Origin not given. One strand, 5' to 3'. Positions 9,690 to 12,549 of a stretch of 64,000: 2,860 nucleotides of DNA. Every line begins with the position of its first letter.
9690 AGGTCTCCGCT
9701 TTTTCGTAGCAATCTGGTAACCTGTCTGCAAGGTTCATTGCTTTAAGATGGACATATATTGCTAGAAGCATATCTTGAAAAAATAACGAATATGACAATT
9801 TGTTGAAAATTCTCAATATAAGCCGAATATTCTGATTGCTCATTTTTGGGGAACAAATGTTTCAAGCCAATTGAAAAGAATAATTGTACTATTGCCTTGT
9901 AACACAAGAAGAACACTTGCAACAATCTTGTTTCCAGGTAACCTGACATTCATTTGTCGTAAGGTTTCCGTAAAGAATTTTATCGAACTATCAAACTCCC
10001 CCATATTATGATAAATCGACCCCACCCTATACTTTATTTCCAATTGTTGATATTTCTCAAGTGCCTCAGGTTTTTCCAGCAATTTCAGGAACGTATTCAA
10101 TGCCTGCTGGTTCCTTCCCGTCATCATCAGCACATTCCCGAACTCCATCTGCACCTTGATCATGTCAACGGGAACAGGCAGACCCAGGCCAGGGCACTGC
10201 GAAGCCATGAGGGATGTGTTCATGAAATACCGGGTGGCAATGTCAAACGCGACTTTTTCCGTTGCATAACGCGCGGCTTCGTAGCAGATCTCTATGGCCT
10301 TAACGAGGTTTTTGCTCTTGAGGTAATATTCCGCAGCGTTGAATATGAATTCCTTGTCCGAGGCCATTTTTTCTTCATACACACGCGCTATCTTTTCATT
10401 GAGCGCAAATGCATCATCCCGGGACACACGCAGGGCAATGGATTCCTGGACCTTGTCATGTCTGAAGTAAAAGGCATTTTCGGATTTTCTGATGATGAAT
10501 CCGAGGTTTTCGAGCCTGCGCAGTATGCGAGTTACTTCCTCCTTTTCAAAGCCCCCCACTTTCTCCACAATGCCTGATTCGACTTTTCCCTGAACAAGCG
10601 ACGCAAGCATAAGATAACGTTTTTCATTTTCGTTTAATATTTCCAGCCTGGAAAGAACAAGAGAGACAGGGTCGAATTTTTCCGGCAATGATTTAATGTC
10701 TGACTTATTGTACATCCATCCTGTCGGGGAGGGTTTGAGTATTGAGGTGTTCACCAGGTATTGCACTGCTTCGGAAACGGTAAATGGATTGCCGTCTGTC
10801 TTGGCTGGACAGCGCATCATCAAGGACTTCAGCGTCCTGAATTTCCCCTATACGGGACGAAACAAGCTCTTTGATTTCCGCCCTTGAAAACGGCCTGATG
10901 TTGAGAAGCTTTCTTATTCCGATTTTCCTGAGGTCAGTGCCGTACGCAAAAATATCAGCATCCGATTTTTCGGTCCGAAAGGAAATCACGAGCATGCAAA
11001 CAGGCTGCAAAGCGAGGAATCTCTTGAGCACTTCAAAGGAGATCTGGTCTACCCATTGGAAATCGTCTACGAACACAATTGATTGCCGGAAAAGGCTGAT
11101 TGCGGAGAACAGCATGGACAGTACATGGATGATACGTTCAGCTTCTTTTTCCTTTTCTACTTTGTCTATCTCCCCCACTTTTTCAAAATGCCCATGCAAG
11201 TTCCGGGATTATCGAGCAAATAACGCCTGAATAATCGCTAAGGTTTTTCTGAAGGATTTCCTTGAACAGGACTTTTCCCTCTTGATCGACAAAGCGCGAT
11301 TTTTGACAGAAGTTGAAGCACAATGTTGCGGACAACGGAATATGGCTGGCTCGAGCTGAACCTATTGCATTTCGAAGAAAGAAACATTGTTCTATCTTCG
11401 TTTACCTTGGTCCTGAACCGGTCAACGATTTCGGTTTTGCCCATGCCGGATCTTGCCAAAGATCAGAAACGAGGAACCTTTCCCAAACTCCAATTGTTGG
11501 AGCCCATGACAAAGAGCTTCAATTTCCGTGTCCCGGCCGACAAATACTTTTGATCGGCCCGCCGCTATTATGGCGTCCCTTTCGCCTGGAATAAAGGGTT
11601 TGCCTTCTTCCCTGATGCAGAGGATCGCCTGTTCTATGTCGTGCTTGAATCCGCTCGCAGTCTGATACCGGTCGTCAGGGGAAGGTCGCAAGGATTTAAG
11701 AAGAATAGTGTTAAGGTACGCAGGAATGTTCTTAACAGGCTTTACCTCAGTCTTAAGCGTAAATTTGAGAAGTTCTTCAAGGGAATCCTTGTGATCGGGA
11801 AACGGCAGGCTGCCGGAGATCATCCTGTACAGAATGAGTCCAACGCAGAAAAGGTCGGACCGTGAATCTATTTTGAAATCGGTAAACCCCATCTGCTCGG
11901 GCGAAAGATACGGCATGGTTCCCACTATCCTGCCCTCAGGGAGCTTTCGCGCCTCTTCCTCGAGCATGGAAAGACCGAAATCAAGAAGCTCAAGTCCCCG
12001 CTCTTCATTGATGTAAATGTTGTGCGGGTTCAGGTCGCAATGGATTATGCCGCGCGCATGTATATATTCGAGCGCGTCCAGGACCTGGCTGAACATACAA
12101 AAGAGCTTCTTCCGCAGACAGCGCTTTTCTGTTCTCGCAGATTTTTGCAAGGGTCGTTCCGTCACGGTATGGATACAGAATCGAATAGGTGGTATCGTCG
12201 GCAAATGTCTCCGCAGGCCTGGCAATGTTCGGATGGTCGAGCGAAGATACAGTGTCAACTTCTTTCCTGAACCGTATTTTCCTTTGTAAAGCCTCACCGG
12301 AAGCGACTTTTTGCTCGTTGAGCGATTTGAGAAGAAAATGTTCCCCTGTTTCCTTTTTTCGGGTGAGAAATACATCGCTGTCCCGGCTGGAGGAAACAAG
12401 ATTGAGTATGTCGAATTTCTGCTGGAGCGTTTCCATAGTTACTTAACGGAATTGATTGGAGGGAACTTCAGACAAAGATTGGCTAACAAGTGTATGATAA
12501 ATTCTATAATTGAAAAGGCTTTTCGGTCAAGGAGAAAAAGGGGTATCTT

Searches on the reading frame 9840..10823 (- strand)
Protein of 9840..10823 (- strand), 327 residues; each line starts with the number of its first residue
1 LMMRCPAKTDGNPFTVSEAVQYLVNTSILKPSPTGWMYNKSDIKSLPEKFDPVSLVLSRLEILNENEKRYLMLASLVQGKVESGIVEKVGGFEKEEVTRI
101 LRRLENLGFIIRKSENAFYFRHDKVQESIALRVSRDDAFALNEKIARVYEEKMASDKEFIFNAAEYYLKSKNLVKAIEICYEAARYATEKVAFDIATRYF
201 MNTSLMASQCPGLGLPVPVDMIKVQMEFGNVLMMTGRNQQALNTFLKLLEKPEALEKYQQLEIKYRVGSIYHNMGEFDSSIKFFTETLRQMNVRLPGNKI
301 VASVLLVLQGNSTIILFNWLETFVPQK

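Call 72: search_protein_families(library=pfam, proteins=[window:9840-10823:-], max_evalue=0.001)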
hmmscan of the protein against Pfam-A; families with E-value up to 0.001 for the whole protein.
window:9840-10823:- (327 aa): 5 families
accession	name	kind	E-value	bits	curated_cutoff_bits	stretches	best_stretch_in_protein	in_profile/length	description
PF07719.23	TPR_2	-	4.9e-07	29.8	27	0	263-289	3-29/34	Tetratricopeptide repeat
PF13424.12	TPR_12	-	4.9e-06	27.1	30.1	0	222-289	3-73/77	Tetratricopeptide repeat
PF13181.12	TPR_8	-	2.7e-05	24.4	25.7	0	262-286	2-26/34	Tetratricopeptide repeat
PF00515.34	TPR_1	-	7.1e-05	22.9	27.8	0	265-288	5-28/34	Tetratricopeptide repeat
PF13176.12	TPR_7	-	0.00033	21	27.9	0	268-288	6-26/36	Tetratricopeptide repeat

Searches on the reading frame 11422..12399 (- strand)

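Call 72: search_protein_families(library=pfam, proteins=[window:11422-12399:-], max_evalue=0.001)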
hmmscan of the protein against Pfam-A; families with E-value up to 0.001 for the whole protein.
window:11422-12399:- (325 aa): 4 families
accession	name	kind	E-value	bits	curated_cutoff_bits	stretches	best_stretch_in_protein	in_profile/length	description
PF00069.31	Pkinase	-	4.2e-27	95.6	31.7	1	78-254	79-261/263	Protein kinase domain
PF07714.23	PK_Tyr_Ser-Thr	-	8.5e-16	58.5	23.1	1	81-246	95-250/258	Protein tyrosine and serine/threonine kinase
PF14531.12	Kinase-like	-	9.5e-06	25.5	25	1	104-244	152-289/289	Kinase-like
PF03109.22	ABC1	-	1.4e-05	24.8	22.9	1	92-145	168-215/244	ABC1 atypical kinase-like domain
